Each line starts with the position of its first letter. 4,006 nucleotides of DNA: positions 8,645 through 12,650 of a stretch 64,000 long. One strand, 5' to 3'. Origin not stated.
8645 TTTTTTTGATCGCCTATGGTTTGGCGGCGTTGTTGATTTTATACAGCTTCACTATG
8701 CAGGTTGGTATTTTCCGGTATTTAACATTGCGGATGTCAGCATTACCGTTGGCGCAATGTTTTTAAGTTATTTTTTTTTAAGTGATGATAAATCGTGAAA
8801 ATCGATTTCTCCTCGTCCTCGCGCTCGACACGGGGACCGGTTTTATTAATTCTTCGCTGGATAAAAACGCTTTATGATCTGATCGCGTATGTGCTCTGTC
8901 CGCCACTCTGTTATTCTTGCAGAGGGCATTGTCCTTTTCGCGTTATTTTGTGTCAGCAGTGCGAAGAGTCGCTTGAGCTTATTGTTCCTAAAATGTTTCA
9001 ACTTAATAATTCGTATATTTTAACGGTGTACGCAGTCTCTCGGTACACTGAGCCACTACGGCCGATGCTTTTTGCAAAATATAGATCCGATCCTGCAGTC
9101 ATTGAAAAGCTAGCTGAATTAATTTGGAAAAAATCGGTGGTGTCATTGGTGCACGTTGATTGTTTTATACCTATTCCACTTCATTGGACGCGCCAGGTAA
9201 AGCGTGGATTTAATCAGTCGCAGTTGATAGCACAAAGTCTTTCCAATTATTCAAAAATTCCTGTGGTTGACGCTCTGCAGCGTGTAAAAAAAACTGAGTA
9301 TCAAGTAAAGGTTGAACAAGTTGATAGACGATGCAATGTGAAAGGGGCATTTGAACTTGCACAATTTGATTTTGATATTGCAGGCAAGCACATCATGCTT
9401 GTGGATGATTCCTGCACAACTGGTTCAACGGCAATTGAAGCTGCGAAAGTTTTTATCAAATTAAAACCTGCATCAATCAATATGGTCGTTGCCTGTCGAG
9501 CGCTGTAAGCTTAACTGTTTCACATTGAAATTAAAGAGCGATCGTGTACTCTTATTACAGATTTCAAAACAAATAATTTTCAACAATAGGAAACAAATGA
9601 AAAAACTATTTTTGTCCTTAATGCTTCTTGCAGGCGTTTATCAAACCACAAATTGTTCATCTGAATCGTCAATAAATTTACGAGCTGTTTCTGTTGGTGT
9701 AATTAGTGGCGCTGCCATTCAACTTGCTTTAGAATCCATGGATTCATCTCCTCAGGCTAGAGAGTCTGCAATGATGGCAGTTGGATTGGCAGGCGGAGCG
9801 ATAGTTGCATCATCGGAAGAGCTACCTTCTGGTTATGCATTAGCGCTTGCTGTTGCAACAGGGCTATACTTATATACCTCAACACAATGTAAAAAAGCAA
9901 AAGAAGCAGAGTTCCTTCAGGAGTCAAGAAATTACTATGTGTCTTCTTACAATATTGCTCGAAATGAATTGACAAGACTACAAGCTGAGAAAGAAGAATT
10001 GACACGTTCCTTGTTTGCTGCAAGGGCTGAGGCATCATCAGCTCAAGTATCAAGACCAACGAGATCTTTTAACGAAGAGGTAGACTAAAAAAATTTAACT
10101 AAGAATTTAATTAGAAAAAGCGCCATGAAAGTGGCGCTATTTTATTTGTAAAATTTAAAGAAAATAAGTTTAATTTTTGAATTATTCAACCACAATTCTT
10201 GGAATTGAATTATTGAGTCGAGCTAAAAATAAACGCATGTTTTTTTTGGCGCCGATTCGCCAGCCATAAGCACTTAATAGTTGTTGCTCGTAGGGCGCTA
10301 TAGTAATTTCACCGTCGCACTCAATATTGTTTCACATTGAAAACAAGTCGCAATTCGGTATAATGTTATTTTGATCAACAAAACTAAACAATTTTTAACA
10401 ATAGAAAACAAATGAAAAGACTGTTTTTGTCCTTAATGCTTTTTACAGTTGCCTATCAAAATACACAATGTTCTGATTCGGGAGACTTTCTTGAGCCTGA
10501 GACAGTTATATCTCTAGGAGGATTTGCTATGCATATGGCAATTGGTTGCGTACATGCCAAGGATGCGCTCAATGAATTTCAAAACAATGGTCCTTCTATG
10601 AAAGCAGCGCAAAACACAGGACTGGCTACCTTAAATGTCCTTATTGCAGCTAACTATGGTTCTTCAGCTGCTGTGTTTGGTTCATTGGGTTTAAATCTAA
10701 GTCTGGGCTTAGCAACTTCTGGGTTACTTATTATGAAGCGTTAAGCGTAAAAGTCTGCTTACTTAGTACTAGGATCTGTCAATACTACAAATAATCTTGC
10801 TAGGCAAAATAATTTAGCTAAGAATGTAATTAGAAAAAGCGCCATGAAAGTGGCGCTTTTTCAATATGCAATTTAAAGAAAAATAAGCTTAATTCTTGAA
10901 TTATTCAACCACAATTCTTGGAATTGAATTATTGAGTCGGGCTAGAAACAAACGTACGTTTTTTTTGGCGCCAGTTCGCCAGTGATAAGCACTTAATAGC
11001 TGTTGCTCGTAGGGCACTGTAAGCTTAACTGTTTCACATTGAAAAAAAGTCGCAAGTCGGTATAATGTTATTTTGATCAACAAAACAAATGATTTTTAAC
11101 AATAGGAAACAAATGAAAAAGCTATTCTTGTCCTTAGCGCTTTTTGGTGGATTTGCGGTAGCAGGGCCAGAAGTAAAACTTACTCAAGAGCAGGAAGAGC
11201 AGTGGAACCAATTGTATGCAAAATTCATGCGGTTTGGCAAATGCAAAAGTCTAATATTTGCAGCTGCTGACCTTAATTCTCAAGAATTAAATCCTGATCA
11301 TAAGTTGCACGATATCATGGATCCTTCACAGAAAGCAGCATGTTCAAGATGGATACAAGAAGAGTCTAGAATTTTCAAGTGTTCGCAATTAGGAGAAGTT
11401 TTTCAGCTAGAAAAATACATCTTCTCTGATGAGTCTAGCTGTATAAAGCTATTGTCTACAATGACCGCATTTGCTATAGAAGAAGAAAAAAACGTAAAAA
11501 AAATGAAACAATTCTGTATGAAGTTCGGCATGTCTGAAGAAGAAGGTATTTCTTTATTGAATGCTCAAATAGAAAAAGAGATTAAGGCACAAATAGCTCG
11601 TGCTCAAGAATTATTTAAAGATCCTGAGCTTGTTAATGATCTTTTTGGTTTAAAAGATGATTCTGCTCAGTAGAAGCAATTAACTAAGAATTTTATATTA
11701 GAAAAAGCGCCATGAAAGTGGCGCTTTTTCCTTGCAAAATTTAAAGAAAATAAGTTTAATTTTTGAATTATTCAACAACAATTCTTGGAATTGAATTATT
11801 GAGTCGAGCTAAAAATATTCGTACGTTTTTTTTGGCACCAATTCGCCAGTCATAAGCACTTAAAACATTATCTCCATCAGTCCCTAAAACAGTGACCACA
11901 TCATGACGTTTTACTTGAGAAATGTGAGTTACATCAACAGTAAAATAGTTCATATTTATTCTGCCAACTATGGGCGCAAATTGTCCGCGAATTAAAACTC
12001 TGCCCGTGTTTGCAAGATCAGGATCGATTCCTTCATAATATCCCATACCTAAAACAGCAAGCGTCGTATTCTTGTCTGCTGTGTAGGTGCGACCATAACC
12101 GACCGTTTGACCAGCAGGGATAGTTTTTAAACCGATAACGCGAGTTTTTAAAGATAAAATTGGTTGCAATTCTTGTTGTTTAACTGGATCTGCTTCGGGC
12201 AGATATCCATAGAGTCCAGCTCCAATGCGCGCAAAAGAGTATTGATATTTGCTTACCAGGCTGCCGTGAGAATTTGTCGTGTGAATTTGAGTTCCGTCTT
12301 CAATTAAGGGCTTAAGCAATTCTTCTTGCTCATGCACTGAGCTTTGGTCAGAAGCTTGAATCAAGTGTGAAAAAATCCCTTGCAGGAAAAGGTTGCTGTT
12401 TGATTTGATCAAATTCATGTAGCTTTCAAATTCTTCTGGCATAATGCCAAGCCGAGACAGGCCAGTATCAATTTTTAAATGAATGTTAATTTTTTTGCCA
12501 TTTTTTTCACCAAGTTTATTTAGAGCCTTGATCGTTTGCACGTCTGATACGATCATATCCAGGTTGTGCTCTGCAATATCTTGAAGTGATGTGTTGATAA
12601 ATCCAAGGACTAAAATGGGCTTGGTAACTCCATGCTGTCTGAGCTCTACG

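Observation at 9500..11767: Three tandem cassettes with near-identical flanks but unrelated secreted cargo between comF and alr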

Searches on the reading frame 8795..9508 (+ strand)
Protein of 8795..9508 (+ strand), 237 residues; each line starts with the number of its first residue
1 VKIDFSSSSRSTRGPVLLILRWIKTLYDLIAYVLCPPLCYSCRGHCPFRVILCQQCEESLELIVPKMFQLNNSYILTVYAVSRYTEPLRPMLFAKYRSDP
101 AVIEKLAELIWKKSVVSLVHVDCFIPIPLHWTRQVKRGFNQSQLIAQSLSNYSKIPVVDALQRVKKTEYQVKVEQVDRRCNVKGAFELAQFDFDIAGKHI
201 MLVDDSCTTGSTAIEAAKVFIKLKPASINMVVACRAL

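Call 10: search_protein_families(library=pfam, proteins=[window:8795-9508:+], max_evalue=1)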
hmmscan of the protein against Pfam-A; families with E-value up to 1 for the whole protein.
window:8795-9508:+ (237 aa): 4 families
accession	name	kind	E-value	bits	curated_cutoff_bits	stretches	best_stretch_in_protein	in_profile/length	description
PF00156.33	Pribosyltran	-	6.3e-06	26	26.3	1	179-235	79-125/158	Phosphoribosyl transferase domain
PF15609.12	PRTase_2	-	0.0093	16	28.8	1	197-232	119-154/188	Phosphoribosyl transferase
PF14681.12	UPRTase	-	0.064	13.2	27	1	187-232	110-155/206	Uracil phosphoribosyltransferase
PF24390.1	PRTase-CE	-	0.14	12.4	27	1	169-228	92-138/253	PRTase-CE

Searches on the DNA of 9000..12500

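Call 56: search_rna_families(source=window, start=9000, end=12500, threshold=evalue, max_evalue=1)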
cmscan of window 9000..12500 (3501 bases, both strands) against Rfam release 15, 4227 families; matches with E-value up to 1: 1.
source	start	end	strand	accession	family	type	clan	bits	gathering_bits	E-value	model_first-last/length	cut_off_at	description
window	10806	10892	-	RF01770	rimP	Cis-reg; leader;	-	24.8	47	0.56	1-102/102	no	Gammaprotebacteria rimP leader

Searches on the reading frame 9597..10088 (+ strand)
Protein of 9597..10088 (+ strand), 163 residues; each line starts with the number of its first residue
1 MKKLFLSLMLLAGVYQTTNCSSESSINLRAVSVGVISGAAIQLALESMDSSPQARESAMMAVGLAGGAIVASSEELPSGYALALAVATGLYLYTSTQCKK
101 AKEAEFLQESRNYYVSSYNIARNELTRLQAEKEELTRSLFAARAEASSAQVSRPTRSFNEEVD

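Call 10: search_protein_families(library=pfam, proteins=[window:9597-10088:+], max_evalue=1)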
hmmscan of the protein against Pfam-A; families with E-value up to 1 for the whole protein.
window:9597-10088:+ (163 aa): 2 families
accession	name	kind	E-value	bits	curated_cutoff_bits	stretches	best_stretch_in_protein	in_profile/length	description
PF02323.20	ELH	-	0.021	14.7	20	1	75-146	56-107/255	Egg-laying hormone precursor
PF06679.17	DUF1180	-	0.046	14.6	27.7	1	44-143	63-163/167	Membrane protein FAM174-like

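Call 31: find_homologous_proteins(query=A3, max_evalue=0.01)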
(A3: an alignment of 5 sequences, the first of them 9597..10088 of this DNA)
Query A3 (5 sequences) (163 aa, profile of the alignment): 3 proteins with E <= 0.01 among 8000 candidates.
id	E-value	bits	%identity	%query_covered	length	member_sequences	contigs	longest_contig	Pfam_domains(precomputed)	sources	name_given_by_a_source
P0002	2.1e-60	222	52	14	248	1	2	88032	-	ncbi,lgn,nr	ncbi:MAG TPA: hypothetical protein VLG50_03815 [Candidatus Saccharimonadales bacterium]|nr:hypotheti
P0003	7.1e-50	188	45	19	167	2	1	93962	-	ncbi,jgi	ncbi:MAG: hypothetical protein WC747_02780 [Candidatus Babeliales bacterium]|jgi:hypothetical protei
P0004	5.8e-46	175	100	100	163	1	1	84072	-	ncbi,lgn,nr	ncbi:MAG: hypothetical protein NTZ68_03010 [Candidatus Dependentiae bacterium]|nr:hypothetical prote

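Call 32: find_encoding_contigs(protein=P0003, flank=8000, max_places=6)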
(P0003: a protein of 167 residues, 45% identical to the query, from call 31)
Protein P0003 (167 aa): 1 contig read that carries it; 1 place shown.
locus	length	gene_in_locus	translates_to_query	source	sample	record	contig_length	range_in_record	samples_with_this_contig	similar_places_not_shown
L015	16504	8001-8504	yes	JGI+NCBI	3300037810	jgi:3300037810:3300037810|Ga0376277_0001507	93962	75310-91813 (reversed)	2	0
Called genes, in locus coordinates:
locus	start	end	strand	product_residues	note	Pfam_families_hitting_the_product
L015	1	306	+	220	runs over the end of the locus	-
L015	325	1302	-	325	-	PF01565:FAD_binding_4, PF02873:MurB_C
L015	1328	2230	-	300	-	PF17773:UPF0176_N, PF00581:Rhodanese (weak), PF12368:Rhodanese_C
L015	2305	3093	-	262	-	-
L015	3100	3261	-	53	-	PF00471:Ribosomal_L33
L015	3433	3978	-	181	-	-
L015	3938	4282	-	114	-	-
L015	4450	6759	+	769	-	PF03483:B3_4, PF03484:B5, PF17759:tRNA_synthFbeta, PF03147:FDX-ACB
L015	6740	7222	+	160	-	PF01252:Peptidase_A8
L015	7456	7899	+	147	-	PF00156:Pribosyltran (weak)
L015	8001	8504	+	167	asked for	-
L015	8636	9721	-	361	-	PF01168:Ala_racemase_N, PF00842:Ala_racemase_C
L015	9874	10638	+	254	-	PF08032:SpoU_sub_bind, PF00588:SpoU_methylase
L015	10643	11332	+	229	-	-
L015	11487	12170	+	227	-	-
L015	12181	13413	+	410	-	PF11104:PilM_2 (faint), PF14450:FtsA, PF02491:SHS2_FTSA, PF06723:MreB_Mbl, PF14450:FtsA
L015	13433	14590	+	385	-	PF00091:Tubulin, PF12327:FtsZ_C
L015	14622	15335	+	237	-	PF02578:Cu-oxidase_4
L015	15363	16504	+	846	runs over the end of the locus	PF07517:SecA_DEAD, PF00270:DEAD (weak), PF01043:SecA_PP_bind, PF21090:P-loop_SecA, PF07516:SecA_SW, PF02810:SEC-C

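Call 33: find_encoding_contigs(protein=P0004, flank=8000, max_places=6)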
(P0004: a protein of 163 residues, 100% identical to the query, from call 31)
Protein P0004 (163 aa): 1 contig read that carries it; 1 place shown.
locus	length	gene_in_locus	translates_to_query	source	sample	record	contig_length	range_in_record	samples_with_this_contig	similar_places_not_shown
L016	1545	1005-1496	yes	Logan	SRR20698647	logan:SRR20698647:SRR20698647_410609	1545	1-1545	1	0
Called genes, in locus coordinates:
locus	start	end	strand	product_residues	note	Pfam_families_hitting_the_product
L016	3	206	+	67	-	?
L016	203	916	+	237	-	PF00156:Pribosyltran (weak)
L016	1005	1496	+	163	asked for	-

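Call 76: predict_structure(alignment_id=A9)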
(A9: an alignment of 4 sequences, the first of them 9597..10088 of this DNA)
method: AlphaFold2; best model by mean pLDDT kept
length: 163 residues; sequences in the alignment: 4
mean_pLDDT: 47.9   pTM: 0.27
mean pLDDT of the five models: 47.9, 46.4, 45.5, 44.0, 43.6
residues with pLDDT >= 90: 0; 70-90: 27; 50-70: 30; < 50: 106
segments of 3 or more residues with pLDDT < 50: 1-104
pLDDT, mean of each block of 10 residues (from residue 1): 34 35 32 32 41 41 36 33 46 43 50 61 79 82 70 52 49
secondary structure, 60 per line:
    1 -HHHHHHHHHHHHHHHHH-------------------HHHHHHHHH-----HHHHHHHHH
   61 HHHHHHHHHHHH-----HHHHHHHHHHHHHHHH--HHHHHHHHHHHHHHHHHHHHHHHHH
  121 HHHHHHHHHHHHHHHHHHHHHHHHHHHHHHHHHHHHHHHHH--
elements in order: H2-18 H38-46 H52-72 H78-93 H96-161

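Call 87: search_protein_families(library=ncbifam, proteins=[window:9597-10088:+, P0002, P0003], max_evalue=0.1)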
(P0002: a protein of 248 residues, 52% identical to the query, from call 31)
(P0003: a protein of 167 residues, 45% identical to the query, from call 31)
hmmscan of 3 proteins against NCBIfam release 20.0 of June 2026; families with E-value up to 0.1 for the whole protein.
window:9597-10088:+ (163 aa): 0 families

P0002 (248 aa): 0 families

P0003 (167 aa): 0 families

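Call 102: list_cluster_members(proteins=[window:9597-10088:+, window:10412-10744:+, window:11113-11673:+])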
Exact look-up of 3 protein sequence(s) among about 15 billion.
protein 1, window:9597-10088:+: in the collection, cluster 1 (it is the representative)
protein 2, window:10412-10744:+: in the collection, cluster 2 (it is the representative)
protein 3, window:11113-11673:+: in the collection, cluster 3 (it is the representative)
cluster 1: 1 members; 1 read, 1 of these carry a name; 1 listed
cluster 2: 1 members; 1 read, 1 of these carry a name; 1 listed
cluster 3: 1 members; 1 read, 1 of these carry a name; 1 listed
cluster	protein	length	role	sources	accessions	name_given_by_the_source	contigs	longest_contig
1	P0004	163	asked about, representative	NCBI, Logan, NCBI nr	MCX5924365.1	MAG: hypothetical protein NTZ68_03010 [Candidatus Dependentiae bacterium] | hypothetical protein [Candidatus Dependentiae bacterium]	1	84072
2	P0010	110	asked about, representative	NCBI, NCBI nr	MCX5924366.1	MAG: hypothetical protein NTZ68_03015 [Candidatus Dependentiae bacterium] | hypothetical protein [Candidatus Dependentiae bacterium]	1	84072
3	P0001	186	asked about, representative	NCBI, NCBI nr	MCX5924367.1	MAG: hypothetical protein NTZ68_03020 [Candidatus Dependentiae bacterium] | hypothetical protein [Candidatus Dependentiae bacterium]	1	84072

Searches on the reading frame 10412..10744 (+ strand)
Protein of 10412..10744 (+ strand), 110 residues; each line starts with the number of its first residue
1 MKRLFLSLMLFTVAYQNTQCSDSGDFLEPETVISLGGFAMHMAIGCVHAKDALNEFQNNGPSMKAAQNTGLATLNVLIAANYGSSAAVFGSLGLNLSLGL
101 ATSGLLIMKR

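Call 10: search_protein_families(library=pfam, proteins=[window:10412-10744:+], max_evalue=1)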
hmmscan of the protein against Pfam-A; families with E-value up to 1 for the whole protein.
window:10412-10744:+ (110 aa): 1 family
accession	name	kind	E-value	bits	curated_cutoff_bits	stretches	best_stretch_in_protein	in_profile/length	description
PF24985.1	DUF7775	-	0.14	13.1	25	1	5-57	43-95/140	Domain of unknown function (DUF7775)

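Call 35: find_encoding_contigs(protein=window:10412-10744:+, flank=8000, max_places=6)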
Protein window:10412-10744:+ (110 aa): no gene with exactly this product is on record in the collection.

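Call 87: search_protein_families(library=ncbifam, proteins=[window:10412-10744:+], max_evalue=0.1)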
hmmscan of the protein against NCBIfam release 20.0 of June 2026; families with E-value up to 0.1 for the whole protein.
window:10412-10744:+ (110 aa): 0 families

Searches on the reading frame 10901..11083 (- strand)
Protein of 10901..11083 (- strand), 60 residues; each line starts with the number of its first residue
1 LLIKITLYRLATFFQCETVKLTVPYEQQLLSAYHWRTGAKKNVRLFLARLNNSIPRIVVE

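Call 45: find_encoding_contigs(protein=window:10901-11083:-, flank=8000, max_places=6)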
Protein window:10901-11083:- (60 aa): no gene with exactly this product is on record in the collection.
